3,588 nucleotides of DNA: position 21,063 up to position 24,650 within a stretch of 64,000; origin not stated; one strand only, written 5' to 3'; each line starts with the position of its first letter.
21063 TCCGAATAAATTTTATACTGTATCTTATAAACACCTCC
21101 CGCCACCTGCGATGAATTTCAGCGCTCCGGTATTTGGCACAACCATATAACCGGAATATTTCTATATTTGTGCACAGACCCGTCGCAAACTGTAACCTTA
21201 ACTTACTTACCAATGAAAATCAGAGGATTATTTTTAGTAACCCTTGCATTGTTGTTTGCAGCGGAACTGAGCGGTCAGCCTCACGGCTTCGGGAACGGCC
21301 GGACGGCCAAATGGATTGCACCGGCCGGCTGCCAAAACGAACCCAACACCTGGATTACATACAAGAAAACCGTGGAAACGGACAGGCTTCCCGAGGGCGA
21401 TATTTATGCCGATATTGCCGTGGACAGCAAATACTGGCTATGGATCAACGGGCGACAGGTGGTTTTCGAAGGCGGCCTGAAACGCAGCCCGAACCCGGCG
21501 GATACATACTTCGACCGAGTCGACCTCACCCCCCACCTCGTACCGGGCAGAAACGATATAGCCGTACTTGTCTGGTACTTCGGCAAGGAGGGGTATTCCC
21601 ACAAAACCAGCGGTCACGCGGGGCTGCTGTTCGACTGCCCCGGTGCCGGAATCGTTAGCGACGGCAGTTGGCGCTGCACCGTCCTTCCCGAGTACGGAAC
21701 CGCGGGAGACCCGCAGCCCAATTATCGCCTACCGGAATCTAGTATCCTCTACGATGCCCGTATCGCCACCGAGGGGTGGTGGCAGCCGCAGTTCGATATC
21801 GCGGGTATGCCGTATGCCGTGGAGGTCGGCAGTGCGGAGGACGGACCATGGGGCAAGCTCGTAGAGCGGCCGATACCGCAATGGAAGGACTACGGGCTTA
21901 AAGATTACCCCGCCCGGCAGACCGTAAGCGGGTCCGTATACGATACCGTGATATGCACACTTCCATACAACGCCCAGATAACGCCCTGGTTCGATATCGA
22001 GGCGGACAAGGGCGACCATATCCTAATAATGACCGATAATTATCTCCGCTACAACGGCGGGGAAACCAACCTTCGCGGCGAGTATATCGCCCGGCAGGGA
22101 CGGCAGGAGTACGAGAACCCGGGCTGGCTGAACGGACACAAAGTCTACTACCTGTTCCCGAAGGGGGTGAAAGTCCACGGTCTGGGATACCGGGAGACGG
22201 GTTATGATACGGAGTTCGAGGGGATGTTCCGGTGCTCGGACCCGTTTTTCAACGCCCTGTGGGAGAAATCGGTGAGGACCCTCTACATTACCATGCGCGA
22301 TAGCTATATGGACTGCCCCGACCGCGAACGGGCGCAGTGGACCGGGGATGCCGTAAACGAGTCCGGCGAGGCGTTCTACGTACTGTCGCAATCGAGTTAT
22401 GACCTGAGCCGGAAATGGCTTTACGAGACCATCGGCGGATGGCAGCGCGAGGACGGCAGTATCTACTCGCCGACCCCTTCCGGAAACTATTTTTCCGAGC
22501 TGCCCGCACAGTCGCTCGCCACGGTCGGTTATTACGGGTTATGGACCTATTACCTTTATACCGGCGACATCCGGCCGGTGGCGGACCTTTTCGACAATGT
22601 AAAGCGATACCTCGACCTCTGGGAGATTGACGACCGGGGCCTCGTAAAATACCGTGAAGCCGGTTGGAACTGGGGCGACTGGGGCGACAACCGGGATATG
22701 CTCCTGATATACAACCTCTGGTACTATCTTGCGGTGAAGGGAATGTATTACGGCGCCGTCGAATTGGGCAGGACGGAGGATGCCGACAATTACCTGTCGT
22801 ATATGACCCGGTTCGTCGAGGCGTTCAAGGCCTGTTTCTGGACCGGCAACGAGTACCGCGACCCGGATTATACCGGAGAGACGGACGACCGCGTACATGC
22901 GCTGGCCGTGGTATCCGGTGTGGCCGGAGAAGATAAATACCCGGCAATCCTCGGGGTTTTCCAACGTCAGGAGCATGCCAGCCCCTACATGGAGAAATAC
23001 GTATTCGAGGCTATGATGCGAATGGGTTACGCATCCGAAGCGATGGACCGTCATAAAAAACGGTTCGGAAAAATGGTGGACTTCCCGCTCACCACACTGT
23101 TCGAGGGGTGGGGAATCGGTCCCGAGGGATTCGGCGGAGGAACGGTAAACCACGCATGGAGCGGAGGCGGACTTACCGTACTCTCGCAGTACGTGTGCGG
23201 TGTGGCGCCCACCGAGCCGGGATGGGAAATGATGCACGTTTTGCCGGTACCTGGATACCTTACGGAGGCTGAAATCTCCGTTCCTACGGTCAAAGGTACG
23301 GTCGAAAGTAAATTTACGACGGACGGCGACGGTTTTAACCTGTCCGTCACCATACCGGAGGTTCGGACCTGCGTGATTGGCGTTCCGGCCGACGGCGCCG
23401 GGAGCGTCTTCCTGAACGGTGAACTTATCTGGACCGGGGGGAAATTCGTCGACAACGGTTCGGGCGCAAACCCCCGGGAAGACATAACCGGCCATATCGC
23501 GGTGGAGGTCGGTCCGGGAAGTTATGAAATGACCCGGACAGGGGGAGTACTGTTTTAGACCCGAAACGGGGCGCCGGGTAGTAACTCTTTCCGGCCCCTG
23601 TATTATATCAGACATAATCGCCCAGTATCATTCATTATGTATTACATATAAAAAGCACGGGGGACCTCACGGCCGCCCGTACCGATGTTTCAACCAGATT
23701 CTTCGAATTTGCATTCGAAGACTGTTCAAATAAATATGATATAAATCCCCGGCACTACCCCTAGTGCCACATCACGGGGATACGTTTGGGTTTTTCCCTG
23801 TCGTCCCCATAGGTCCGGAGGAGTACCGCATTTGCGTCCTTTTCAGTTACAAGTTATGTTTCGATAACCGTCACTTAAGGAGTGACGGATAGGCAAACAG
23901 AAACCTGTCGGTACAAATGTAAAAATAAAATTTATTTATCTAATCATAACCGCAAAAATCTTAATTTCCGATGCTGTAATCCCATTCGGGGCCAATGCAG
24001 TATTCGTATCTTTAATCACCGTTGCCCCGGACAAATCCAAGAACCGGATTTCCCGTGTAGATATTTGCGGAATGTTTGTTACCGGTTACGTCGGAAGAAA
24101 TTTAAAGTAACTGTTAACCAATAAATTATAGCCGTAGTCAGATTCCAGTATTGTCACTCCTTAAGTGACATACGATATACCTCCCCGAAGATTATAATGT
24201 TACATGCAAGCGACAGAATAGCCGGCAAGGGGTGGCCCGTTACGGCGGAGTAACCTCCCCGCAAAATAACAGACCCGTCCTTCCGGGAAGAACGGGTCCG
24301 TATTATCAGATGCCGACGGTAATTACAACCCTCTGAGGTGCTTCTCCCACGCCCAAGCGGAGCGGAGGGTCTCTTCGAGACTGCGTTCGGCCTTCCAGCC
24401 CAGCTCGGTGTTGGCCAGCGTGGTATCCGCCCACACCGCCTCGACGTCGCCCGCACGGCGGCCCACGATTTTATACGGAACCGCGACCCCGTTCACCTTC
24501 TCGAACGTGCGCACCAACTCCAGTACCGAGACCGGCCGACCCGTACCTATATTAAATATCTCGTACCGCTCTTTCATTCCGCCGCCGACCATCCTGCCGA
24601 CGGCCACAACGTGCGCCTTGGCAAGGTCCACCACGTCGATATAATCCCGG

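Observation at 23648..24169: Orphan inverton whose only cargo is the conserved structured RNA (a ghost fimbrial locus or a phase-variable sRNA)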

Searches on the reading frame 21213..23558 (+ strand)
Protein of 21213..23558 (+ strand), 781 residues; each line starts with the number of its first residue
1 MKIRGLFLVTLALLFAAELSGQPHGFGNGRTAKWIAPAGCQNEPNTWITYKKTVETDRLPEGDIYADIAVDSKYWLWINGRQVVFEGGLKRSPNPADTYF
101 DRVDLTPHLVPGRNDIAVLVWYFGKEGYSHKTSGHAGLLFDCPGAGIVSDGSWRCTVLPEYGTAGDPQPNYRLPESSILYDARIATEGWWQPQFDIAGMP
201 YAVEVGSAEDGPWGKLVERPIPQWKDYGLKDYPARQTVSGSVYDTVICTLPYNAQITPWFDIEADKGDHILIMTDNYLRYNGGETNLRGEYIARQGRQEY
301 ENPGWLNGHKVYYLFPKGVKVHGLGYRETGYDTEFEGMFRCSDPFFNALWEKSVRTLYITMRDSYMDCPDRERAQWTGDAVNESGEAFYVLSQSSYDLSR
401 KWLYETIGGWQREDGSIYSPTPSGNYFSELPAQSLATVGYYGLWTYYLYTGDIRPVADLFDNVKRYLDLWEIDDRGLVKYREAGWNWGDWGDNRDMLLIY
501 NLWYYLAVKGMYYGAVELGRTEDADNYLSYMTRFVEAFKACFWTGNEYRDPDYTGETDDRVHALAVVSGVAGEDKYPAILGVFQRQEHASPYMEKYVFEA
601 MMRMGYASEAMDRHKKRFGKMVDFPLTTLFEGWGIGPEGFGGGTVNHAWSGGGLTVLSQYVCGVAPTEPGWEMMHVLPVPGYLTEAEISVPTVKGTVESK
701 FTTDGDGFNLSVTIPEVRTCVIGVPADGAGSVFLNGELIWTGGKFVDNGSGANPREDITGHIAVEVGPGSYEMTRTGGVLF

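Call 8: search_protein_families(library=pfam, proteins=[window:21213-23558:+])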
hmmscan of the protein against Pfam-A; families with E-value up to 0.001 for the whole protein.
window:21213-23558:+ (781 aa): 2 families
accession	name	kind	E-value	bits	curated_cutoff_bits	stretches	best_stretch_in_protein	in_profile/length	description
PF17389.8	Bac_rhamnosid6H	-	4.3e-28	99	24.5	1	336-652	3-330/339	Bacterial alpha-L-rhamnosidase 6 hairpin glycosidase domain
PF17390.7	Bac_rhamnosid_C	-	1.6e-10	41.1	22.1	1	663-728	1-67/78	Bacterial alpha-L-rhamnosidase C-terminal domain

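Call 59: find_encoding_contigs(protein=window:21213-23558:+, flank=3000, max_places=10)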
Protein window:21213-23558:+ (781 aa): 2 contigs read that carry it; 1 place shown.
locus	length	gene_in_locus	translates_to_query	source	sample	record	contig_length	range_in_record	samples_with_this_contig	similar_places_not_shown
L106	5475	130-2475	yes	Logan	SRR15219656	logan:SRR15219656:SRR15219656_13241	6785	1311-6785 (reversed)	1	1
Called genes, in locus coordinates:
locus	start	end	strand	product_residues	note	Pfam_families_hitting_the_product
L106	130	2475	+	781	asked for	PF17389:Bac_rhamnosid6H, PF17390:Bac_rhamnosid_C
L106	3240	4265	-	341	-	PF00106:adh_short (weak), PF01073:3Beta_HSD, PF01370:Epimerase, PF02719:Polysacc_synt_2, PF04321:RmlD_sub_bind, PF13460:NAD_binding_10 (weak), PF16363:GDP_Man_Dehyd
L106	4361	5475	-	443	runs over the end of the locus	PF12698:ABC2_membrane_3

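Call 60: find_homologous_proteins(query=window:21213-23558:+, max_evalue=1e-150)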
Query window:21213-23558:+ (781 aa): 4629 proteins with E <= 1e-150 among 8000 candidates; the best 120 are listed.
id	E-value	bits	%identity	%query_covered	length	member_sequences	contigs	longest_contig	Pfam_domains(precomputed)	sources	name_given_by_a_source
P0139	0.0e+0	1875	100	100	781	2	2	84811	PF17389.9,PF17390.8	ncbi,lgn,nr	ncbi:MAG: glycoside hydrolase [Rikenellaceae bacterium]|nr:glycoside hydrolase [Rikenellaceae bacter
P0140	0.0e+0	1548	82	100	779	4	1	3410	PF17389.9,PF17390.8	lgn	-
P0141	0.0e+0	1108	60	100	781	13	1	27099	PF17389.9,PF17390.8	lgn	-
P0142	0.0e+0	1056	59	95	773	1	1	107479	PF17389.9,PF17390.8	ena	-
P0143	0.0e+0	1054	59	98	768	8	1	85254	PF17389.9,PF17390.8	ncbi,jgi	jgi:hypothetical protein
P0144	0.0e+0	1053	58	99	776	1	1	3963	PF17389.9,PF08531.17,PF17390.8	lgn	-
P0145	0.0e+0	1049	58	99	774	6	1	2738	PF17389.9,PF17390.8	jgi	jgi:hypothetical protein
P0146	0.0e+0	1042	58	99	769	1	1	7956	PF17389.9,PF17390.8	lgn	-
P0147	0.0e+0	1040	60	95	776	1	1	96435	PF17389.9,PF17390.8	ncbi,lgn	-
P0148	0.0e+0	1038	60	96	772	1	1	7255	PF17389.9,PF17390.8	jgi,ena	jgi:hypothetical protein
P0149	0.0e+0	1035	59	95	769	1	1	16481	PF17389.9,PF17390.8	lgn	-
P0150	0.0e+0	1034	60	95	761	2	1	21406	PF17389.9,PF17390.8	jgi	jgi:hypothetical protein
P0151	0.0e+0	1027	60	95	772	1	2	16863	PF17389.9,PF17390.8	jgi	jgi:alpha-L-rhamnosidase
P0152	0.0e+0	1026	59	95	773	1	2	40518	PF17389.9,PF17390.8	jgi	jgi:hypothetical protein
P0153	0.0e+0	1024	57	98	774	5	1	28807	PF17389.9,PF17390.8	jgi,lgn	-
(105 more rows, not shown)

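Call 61: find_encoding_contigs(protein=P0140, flank=3000, max_places=10)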
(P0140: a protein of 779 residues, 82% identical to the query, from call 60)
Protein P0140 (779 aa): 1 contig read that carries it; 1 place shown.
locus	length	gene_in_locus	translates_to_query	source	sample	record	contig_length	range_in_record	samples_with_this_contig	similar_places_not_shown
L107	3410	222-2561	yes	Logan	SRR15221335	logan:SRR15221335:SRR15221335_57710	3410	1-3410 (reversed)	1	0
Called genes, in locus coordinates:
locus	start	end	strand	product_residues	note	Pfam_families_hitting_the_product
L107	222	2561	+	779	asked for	PF17389:Bac_rhamnosid6H, PF17390:Bac_rhamnosid_C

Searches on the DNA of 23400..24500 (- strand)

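Call 13: search_rna_families(source=window, start=23400, end=24500, threshold=evalue, max_evalue=10)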
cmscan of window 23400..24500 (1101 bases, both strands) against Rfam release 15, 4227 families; matches with E-value up to 10: 4.
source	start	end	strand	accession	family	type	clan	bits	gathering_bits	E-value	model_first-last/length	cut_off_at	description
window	23831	23956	+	RF02973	Enterococcus-1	Gene; sRNA;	-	17.6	71.4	0.92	1-152/152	no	Enterococcus-1 RNA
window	23648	23746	+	RF01808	MicX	Gene; sRNA;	-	15.9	75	0.95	1-194/194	no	MicX Vibrio cholerae sRNA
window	23524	23693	-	RF01808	MicX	Gene; sRNA;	-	12.6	75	7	1-194/194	no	MicX Vibrio cholerae sRNA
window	24225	24282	-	RF00216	IRES_c-myc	Cis-reg; IRES;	-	10.2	40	2.8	240-299/302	no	c-myc internal ribosome entry site (IRES)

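Call 69: build_rna_model(alignment_id=A4)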
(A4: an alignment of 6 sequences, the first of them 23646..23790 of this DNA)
Model R1 built from alignment A4 (6 sequences, 178 columns); structure: RNAalifold consensus.
model positions 143; base pairs 25; branch points 1; effective number of sequences 1.72; information 0.59 bits per position. Calibrated on 0.2 Mb of random sequence (short: E-values are rough).
structure used (alignment columns):
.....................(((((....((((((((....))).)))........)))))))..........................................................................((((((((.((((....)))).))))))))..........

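Call 71: search_with_rna_model(model_id=R1, sources=[window, L008, L009, L010, L011, L012, L013, L014, L015, L016, L017, L018, L019, L020, L021, L022, L023, L024, L025, L026, L027, L028, L029, L030, L031, L032, L033, L034, L035, L036, L037, L038, L039, L040, L041, L042, L043, L044, L045, L046, L047, L048, L049, L050, L051, L052, L053, L054, L055, L056, L057, L058, L059, L060, L061, L062, L063, L064, L065, L066, L067, L068, L069, L070, L071, L072, L073, L074, L075, L076, L077, L078, L079, L080, L081, L082, L083, L084, L085, L086, L087, L088, L090, L091, L094, L095, L096, L097, L099, L101, L103, L104, L105, L107], max_evalue=1)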
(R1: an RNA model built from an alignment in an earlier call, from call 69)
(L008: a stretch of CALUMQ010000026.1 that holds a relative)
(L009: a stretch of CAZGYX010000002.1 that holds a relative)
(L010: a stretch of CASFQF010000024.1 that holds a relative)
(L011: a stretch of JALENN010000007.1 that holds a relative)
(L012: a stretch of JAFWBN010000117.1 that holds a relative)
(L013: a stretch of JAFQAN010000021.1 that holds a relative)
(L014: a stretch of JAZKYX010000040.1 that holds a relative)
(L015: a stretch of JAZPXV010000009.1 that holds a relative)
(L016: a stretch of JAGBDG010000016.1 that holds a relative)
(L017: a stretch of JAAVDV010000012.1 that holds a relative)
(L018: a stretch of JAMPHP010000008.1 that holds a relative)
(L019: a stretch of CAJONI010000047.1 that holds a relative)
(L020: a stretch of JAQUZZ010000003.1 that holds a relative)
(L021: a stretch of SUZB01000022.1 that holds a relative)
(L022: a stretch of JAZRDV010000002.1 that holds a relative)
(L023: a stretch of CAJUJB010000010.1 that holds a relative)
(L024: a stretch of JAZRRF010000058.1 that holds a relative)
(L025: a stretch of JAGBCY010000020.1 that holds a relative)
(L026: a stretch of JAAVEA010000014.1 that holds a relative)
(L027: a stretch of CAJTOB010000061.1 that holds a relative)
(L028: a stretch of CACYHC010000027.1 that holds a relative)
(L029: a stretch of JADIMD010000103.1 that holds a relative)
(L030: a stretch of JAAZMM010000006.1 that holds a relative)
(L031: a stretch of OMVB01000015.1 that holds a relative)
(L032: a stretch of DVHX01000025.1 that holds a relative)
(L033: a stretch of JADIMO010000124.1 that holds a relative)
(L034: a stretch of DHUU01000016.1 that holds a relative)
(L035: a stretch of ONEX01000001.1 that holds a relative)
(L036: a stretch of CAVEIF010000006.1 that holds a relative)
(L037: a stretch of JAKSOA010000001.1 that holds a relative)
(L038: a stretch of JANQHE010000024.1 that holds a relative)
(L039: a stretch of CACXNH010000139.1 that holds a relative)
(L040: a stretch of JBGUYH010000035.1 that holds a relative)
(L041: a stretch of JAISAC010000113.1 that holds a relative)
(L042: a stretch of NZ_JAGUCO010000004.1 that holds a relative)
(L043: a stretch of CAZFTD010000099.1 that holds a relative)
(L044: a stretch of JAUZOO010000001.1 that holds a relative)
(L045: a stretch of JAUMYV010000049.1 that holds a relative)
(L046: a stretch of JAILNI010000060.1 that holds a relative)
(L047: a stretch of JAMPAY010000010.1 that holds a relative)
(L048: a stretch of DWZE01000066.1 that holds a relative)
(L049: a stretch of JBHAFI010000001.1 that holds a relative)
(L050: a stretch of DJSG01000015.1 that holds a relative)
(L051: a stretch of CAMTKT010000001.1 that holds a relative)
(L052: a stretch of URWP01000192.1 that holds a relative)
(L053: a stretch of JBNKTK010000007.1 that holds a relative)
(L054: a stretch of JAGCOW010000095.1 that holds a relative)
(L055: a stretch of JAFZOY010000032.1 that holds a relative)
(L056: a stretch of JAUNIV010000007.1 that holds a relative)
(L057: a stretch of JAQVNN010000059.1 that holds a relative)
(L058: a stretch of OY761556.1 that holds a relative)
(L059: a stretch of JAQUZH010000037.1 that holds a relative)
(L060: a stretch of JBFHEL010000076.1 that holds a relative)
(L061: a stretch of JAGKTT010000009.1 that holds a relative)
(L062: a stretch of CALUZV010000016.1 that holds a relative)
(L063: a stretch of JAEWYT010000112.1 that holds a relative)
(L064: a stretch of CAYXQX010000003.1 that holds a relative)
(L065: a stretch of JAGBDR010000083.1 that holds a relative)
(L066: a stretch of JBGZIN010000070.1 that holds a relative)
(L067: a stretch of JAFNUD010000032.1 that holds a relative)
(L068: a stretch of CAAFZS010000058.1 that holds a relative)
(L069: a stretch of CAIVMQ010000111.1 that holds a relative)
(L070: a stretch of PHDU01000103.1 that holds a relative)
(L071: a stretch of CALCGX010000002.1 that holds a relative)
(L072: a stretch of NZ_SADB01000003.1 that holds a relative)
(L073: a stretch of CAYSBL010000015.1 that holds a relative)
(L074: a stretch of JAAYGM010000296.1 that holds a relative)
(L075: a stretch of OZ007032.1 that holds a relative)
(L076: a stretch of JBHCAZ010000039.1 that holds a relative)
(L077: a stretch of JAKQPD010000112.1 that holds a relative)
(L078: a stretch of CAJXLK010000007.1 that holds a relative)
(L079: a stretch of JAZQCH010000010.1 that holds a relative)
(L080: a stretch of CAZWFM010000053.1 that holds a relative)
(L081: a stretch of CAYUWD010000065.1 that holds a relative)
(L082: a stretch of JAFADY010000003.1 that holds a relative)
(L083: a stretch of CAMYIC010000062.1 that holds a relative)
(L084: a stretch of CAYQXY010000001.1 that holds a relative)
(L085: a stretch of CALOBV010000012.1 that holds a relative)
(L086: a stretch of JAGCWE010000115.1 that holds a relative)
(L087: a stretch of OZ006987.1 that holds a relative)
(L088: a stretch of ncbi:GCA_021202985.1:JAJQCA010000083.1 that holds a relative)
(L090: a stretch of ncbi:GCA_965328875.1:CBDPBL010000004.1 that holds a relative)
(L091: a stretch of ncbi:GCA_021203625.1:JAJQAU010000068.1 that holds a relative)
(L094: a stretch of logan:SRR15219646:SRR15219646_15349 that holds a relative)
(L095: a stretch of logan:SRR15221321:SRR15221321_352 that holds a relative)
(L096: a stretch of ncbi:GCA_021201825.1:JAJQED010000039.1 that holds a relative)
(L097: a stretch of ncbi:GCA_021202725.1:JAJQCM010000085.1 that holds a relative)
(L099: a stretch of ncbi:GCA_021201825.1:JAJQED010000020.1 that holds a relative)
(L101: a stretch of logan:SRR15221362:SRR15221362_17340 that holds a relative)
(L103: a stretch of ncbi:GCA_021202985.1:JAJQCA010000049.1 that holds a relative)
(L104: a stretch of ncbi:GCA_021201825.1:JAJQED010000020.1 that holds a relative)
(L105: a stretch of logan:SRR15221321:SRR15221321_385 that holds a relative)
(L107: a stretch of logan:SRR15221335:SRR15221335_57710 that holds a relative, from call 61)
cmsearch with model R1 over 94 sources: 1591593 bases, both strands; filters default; matches with E-value up to 1: 9.
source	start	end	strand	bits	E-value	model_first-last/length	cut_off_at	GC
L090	13259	13403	+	164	6.3e-35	1-143/143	no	0.47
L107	2655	2798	-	163.1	1.1e-34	1-143/143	no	0.46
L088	13265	13409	+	163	1.1e-34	1-143/143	no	0.46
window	52988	53144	-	117.9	5.2e-24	1-143/143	no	0.43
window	23646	23790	-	110.9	2.4e-22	1-143/143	no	0.48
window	3949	4085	-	107.4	1.6e-21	1-143/143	no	0.36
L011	6772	6902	+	24.6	0.064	1-143/143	no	0.43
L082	5167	5285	-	23.1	0.14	1-143/143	no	0.32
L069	4411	4534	+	22.5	0.2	1-143/143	no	0.31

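Call 90: search_with_rna_model(model_id=R1, sources=[window, L088, L090, L107], max_evalue=0.00001, make_alignment=true)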
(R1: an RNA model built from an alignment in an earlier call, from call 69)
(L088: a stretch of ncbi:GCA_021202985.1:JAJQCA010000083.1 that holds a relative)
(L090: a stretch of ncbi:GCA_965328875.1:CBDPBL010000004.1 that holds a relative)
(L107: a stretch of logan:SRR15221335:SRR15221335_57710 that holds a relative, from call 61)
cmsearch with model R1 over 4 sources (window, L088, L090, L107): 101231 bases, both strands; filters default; matches with E-value up to 0.00001: 6.
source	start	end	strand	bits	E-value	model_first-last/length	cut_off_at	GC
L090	13259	13403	+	164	4e-36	1-143/143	no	0.47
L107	2655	2798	-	163.1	6.8e-36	1-143/143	no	0.46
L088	13265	13409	+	163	7.2e-36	1-143/143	no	0.46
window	52988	53144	-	117.9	3.3e-25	1-143/143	no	0.43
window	23646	23790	-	110.9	1.5e-23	1-143/143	no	0.48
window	3949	4085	-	107.4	1e-22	1-143/143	no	0.36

Alignment A6: 6 matches aligned to the model, 171 columns, each read 5' to 3' on its own strand. Consensus structure (alignment columns), stored with it:
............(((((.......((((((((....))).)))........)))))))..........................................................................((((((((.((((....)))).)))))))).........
